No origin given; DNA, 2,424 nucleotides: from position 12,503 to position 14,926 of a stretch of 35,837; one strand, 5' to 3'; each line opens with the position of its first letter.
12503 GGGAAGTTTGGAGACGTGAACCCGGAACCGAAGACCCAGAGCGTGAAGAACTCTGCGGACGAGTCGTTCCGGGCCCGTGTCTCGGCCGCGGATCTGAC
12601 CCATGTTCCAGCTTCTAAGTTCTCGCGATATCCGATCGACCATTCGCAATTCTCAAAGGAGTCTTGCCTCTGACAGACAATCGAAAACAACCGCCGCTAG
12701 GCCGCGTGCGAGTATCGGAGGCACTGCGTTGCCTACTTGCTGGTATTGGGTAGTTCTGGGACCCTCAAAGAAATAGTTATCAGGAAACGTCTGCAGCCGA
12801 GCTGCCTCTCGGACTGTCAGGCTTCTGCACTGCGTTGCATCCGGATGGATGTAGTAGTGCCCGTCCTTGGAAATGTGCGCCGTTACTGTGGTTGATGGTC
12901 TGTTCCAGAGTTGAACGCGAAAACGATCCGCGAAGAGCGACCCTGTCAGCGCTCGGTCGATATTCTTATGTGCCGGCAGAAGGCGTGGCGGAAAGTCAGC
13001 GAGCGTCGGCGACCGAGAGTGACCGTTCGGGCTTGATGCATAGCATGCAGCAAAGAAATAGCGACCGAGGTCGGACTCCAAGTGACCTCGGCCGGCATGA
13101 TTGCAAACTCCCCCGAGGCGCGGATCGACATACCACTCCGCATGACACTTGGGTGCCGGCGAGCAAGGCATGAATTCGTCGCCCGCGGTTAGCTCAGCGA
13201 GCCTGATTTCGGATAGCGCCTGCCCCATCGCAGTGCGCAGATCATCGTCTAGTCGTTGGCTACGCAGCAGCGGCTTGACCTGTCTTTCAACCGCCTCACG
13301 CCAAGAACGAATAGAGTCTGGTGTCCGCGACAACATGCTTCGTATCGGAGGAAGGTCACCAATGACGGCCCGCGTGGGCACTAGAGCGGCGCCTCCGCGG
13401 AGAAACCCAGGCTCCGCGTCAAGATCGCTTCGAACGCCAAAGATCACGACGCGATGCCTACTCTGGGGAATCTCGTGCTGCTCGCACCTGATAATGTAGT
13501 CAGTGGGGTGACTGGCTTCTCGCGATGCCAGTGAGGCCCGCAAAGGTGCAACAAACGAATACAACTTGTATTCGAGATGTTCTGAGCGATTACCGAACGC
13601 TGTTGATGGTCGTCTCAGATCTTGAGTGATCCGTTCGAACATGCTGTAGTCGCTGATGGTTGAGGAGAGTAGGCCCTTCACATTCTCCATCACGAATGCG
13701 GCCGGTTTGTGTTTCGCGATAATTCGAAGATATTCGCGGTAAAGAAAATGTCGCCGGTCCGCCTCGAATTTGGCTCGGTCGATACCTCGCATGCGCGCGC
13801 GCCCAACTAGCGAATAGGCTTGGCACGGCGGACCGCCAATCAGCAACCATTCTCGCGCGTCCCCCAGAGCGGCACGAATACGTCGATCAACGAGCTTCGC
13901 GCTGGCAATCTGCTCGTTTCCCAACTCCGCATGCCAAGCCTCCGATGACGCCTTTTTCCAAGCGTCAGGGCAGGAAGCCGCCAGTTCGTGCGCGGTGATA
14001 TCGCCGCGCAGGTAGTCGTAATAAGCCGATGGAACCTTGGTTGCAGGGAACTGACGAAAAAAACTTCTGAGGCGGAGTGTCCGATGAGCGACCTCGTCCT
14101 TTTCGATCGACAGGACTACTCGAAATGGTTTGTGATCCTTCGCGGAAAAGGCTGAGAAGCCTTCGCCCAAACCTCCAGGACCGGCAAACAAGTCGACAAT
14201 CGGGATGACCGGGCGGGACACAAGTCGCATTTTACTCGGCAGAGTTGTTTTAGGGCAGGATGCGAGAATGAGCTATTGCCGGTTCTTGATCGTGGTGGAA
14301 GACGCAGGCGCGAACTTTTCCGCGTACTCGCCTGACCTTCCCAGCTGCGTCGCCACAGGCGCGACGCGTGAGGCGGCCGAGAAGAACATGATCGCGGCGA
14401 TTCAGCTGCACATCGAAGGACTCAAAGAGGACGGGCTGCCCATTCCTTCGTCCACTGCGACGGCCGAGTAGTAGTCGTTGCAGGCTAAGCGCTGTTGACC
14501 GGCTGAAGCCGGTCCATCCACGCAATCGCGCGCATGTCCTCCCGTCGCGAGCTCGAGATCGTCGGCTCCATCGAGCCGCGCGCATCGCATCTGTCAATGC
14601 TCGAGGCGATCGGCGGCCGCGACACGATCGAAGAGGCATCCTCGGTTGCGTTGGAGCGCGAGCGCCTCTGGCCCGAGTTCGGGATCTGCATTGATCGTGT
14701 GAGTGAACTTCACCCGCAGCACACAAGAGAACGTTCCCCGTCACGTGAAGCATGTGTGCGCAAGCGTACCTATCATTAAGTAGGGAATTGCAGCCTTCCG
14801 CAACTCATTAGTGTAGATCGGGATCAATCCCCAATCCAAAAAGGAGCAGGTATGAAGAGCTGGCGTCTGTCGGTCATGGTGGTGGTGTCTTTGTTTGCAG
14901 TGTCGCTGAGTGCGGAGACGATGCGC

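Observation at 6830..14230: Five-gene Dcm-Vsr-GHKL ATPase-PD-(D/E)xK-Z1 operon: a predicted but uncharacterised restriction/defence system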

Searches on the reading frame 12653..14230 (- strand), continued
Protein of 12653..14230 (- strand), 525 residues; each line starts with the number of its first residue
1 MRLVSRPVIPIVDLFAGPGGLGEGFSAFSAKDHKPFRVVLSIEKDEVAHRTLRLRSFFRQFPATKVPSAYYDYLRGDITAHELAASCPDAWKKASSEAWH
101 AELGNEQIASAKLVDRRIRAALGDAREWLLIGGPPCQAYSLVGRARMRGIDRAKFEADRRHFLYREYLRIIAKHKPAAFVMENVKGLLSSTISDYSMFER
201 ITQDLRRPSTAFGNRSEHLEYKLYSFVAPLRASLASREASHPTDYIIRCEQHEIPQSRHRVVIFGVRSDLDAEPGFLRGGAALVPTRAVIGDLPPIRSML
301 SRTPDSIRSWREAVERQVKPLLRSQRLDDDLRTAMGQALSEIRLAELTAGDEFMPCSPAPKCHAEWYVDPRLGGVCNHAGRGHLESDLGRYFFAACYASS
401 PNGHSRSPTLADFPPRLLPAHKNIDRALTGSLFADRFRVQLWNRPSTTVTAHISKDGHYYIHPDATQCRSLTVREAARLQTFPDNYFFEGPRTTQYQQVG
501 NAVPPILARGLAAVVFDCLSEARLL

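Call 107: find_encoding_contigs(protein=P0172, flank=8000, max_places=1)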
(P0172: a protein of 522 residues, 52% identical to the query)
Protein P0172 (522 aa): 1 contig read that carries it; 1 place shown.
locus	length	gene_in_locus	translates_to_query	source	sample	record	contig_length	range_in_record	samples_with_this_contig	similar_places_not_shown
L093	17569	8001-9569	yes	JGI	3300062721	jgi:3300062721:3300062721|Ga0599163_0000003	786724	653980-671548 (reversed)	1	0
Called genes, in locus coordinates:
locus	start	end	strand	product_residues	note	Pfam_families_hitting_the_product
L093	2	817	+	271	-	PF00005:ABC_tran, PF13304:AAA_21 (weak)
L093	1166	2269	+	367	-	PF02470:MlaD, PF28544:Helical_needle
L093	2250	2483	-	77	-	-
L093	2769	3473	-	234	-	PF01522:Polysacc_deac_1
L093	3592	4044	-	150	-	-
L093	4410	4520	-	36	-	-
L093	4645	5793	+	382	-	-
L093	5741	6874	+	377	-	-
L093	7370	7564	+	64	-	-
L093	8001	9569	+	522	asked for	PF00145:DNA_methylase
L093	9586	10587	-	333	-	PF14390:DUF4420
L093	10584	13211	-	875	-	PF10593:Z1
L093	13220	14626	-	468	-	PF02518:HATPase_c, PF13589:HATPase_c_3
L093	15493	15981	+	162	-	PF09900:DUF2127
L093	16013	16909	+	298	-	-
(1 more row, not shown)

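Call 120: search_protein_families(library=padloc, proteins=[L090:4605-6512:+, L090:6505-7272:+, L090:7272-7982:+], max_evalue=0.001)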
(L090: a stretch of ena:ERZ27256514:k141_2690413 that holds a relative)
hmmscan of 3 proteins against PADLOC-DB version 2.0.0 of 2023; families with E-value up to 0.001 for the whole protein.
L090:4605-6512:+ (635 aa): 1 family
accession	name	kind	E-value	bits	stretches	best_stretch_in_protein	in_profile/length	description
PDLC04582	PDC-M33A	-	8.3e-21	72.3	2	32-298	29-286/627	-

L090:6505-7272:+ (255 aa): 0 families

L090:7272-7982:+ (236 aa): 0 families

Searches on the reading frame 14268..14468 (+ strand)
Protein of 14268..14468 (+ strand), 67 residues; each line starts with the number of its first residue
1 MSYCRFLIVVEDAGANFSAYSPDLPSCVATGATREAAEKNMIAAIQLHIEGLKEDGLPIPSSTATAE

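Call 80: search_protein_families(library=pfam, proteins=[window:14268-14468:+], max_evalue=1)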
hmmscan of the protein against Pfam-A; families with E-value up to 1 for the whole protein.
seq(67 aa): 2 families
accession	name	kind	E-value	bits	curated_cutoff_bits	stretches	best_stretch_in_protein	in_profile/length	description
PF15919.11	HicB_lk_antitox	-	2.6e-07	31.3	27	1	8-64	3-60/123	HicB_like antitoxin of bacterial toxin-antitoxin system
PF21748.3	UPF0150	-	0.0053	17.1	27.3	1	14-60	18-64/64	UPF0150-like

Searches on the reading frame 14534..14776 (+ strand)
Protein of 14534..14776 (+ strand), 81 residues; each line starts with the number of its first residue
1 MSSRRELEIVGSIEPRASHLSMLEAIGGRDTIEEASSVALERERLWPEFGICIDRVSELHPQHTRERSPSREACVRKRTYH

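Call 80: search_protein_families(library=pfam, proteins=[window:14534-14776:+], max_evalue=1)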
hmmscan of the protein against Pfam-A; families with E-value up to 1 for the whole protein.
seq(81 aa): 1 family
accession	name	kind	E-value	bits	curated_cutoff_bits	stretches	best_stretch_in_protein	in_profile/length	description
PF02547.20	Queuosine_synth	-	0.097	12.2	25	1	14-50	281-317/322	Queuosine biosynthesis protein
